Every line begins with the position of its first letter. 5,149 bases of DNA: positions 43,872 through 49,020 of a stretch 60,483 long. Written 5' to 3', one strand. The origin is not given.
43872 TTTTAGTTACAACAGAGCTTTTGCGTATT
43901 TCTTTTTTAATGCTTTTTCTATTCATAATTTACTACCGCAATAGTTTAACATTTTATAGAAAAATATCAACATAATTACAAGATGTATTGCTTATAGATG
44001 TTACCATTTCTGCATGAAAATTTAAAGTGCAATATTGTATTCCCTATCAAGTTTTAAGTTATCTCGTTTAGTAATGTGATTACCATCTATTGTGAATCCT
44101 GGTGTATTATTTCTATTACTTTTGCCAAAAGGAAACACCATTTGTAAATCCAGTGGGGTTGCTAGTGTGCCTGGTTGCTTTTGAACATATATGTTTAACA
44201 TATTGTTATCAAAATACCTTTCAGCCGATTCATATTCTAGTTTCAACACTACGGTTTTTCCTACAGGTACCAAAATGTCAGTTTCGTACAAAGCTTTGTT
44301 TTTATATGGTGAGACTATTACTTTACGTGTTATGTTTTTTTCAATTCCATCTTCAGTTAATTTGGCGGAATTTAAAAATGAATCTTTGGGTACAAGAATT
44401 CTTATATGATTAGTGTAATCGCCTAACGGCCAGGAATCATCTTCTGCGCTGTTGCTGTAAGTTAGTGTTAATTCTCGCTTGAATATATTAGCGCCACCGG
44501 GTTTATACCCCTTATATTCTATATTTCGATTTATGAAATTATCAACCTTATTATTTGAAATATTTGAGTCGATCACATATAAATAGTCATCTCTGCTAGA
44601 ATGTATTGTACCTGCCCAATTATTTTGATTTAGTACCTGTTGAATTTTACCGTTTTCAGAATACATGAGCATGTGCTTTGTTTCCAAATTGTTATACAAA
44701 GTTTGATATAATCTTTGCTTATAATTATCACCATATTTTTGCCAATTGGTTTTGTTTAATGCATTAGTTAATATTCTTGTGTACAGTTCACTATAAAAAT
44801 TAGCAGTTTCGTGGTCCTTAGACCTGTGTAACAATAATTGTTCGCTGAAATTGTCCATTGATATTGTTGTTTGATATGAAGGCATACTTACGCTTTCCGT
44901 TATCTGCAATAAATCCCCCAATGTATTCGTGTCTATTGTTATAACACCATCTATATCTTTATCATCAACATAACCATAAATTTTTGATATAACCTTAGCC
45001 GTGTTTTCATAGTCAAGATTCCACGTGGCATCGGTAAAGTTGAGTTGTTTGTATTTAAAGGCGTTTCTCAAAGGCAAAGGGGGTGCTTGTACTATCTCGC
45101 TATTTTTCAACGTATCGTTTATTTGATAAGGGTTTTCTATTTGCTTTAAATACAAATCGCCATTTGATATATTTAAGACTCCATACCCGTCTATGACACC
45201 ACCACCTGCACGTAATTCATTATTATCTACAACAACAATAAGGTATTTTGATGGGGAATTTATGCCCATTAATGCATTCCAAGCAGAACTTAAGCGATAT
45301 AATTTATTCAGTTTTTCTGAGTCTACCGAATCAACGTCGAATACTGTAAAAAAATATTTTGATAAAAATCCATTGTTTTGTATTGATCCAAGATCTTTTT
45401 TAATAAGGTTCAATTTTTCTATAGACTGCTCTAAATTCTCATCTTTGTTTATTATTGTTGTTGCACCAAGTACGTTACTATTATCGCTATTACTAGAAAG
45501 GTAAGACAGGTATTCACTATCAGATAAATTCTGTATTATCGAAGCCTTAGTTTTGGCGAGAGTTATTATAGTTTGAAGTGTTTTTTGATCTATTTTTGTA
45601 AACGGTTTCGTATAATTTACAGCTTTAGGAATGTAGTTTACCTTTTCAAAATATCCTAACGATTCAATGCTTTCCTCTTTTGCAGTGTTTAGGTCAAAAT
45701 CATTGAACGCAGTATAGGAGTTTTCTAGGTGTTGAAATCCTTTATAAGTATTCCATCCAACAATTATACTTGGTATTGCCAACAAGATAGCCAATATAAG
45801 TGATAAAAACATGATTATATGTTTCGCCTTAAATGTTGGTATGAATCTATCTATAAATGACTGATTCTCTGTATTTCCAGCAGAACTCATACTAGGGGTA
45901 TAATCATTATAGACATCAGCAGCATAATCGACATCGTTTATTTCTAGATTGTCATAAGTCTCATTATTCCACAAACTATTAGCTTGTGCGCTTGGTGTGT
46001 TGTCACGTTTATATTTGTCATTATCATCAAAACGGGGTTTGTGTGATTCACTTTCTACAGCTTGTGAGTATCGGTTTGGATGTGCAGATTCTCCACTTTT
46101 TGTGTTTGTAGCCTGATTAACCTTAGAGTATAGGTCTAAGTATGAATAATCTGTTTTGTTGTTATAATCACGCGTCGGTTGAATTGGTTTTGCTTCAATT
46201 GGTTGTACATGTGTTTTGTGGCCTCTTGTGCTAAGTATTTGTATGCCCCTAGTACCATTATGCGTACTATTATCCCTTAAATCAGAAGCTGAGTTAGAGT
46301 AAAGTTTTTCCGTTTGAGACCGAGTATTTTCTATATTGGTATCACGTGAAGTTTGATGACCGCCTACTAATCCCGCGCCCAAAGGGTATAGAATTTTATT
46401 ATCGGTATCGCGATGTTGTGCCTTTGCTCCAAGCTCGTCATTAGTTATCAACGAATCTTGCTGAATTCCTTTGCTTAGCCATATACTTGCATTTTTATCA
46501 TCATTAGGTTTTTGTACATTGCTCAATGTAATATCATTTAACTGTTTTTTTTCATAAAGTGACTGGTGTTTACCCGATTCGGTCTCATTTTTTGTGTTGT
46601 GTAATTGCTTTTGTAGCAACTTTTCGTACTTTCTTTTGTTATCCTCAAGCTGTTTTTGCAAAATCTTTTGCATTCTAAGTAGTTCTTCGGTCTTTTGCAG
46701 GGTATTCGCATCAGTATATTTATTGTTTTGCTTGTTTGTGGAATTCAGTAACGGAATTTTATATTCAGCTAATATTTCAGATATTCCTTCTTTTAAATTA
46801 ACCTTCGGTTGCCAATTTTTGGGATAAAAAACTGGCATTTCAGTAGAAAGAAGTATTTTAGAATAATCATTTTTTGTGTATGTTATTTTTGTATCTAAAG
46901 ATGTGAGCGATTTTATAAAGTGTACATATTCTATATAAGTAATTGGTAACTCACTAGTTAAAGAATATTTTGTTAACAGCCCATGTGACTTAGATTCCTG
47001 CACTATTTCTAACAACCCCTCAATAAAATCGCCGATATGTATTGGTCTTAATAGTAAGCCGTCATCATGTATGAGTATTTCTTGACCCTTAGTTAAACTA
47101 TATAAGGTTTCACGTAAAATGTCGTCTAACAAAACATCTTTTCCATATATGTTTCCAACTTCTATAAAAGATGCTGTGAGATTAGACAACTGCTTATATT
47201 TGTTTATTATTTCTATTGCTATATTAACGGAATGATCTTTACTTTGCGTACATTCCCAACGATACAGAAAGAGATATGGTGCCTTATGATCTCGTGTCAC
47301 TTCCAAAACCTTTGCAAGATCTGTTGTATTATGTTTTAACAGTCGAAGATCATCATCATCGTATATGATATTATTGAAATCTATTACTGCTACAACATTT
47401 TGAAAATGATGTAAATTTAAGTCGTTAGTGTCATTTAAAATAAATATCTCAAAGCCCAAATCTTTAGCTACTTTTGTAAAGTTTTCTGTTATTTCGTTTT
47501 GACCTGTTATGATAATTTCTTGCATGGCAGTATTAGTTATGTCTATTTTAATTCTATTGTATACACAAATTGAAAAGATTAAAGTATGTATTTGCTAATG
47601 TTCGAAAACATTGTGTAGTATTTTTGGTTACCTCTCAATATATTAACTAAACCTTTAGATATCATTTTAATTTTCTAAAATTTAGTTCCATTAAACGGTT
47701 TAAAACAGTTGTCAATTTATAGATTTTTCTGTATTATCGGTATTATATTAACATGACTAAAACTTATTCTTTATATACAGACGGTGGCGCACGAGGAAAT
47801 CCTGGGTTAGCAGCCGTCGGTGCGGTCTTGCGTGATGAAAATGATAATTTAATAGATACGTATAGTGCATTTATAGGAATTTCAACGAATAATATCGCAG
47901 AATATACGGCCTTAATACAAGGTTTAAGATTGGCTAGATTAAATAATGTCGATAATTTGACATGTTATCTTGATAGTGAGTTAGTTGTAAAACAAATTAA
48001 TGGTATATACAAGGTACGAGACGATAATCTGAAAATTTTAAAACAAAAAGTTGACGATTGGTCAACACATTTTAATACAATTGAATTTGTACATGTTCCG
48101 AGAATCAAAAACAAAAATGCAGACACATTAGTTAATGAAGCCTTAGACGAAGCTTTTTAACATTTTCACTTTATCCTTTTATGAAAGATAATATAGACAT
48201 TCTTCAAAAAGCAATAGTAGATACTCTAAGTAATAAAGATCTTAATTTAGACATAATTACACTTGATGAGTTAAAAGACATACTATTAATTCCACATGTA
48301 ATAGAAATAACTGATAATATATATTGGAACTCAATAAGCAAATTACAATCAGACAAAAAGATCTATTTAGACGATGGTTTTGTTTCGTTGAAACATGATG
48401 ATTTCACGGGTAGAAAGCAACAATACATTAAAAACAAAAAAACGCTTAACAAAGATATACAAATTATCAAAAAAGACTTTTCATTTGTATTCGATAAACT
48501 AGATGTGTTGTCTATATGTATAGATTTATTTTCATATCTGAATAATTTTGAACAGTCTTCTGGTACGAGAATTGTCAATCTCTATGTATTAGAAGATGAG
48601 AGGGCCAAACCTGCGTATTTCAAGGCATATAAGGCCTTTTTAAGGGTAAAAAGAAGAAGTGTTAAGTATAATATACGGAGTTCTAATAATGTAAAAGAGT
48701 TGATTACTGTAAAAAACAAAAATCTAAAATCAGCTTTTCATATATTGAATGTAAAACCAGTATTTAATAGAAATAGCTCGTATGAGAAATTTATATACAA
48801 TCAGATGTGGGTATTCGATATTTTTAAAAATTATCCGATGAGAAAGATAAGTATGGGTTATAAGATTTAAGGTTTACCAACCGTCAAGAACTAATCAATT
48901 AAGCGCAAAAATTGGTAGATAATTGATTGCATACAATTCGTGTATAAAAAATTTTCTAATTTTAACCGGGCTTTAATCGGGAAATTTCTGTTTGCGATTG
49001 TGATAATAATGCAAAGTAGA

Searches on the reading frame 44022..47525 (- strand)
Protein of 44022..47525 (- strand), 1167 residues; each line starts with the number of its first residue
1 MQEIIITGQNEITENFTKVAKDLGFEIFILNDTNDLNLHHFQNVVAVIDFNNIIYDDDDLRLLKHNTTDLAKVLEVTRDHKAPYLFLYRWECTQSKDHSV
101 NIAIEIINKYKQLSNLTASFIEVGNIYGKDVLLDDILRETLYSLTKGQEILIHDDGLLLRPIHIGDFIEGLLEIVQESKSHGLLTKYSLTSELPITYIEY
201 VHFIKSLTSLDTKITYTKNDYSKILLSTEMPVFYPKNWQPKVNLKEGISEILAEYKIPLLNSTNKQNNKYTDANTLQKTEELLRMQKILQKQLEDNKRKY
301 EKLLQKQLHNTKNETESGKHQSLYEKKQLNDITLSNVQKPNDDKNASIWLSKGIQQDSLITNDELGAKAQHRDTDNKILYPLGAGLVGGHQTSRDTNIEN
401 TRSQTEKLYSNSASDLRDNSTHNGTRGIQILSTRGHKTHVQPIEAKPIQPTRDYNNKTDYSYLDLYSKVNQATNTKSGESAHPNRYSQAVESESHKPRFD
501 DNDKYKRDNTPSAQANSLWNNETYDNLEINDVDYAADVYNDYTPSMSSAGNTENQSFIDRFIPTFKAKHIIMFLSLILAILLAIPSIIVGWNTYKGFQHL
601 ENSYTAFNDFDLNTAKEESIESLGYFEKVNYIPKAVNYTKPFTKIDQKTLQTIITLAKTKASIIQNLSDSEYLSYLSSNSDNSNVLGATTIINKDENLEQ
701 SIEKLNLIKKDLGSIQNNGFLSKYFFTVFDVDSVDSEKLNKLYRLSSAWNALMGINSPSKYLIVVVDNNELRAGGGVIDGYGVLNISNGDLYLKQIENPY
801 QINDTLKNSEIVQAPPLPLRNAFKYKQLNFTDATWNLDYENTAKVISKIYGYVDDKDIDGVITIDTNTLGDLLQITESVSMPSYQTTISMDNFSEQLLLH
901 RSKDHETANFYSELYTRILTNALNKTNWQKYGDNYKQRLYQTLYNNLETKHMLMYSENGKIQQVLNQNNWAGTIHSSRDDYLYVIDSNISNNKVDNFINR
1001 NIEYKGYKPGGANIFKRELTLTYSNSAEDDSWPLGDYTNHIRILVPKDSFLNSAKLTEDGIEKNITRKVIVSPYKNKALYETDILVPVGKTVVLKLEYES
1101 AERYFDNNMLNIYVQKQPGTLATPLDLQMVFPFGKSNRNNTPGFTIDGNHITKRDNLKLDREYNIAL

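Call 5: search_protein_families(library=pfam, proteins=[window:44022-47525:-], max_evalue=0.01)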
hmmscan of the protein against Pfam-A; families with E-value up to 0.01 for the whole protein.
window:44022-47525:- (1167 aa): 2 families
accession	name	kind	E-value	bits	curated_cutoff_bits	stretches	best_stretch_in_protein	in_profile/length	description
PF13196.11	DUF4012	-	4.5e-24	86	28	1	758-897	3-139/144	Protein of unknown function (DUF4012)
PF24692.1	DUF7659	-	0.002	18.6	27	0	817-853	16-52/135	Family of unknown function (DUF7659)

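Call 8: search_protein_families(library=ncbifam, proteins=[window:44022-47525:-], max_evalue=0.01)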
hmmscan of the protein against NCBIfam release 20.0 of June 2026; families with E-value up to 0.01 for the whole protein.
window:44022-47525:- (1167 aa): 0 families

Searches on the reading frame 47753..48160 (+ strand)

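Call 5: search_protein_families(library=pfam, proteins=[window:47753-48160:+], max_evalue=0.01)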
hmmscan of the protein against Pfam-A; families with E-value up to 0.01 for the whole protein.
window:47753-48160:+ (135 aa): 2 families
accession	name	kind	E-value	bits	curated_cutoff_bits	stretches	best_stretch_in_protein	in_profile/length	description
PF13456.12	RVT_3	-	1.1e-24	87.2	21.6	1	9-130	2-123/123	Reverse transcriptase-like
PF00075.30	RNase_H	-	9.6e-11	42.5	25.8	1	4-129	3-138/141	RNase H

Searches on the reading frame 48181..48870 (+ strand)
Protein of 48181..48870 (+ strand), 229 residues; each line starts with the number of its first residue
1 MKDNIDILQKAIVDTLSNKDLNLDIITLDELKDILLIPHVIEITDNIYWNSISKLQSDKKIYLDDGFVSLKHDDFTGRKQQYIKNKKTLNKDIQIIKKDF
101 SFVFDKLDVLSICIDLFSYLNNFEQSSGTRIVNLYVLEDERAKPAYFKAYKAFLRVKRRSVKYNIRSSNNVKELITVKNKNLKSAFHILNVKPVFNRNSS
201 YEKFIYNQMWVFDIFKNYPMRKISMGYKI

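Call 5: search_protein_families(library=pfam, proteins=[window:48181-48870:+], max_evalue=0.01)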
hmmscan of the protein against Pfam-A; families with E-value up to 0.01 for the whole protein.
window:48181-48870:+ (229 aa): 0 families

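Call 8: search_protein_families(library=ncbifam, proteins=[window:48181-48870:+], max_evalue=0.01)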
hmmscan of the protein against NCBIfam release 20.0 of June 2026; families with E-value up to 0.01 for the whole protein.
window:48181-48870:+ (229 aa): 0 families

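Call 95: search_protein_families(library=phrogs, proteins=[window:48181-48870:+], max_evalue=0.01)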
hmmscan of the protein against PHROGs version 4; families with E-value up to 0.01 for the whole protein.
window:48181-48870:+ (229 aa): 2 families
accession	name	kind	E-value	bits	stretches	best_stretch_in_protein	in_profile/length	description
phrog_12536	-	unknown function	0.0021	19.4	1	9-97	4-93/130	-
phrog_9397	-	unknown function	0.0044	18.1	1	122-175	52-103/110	-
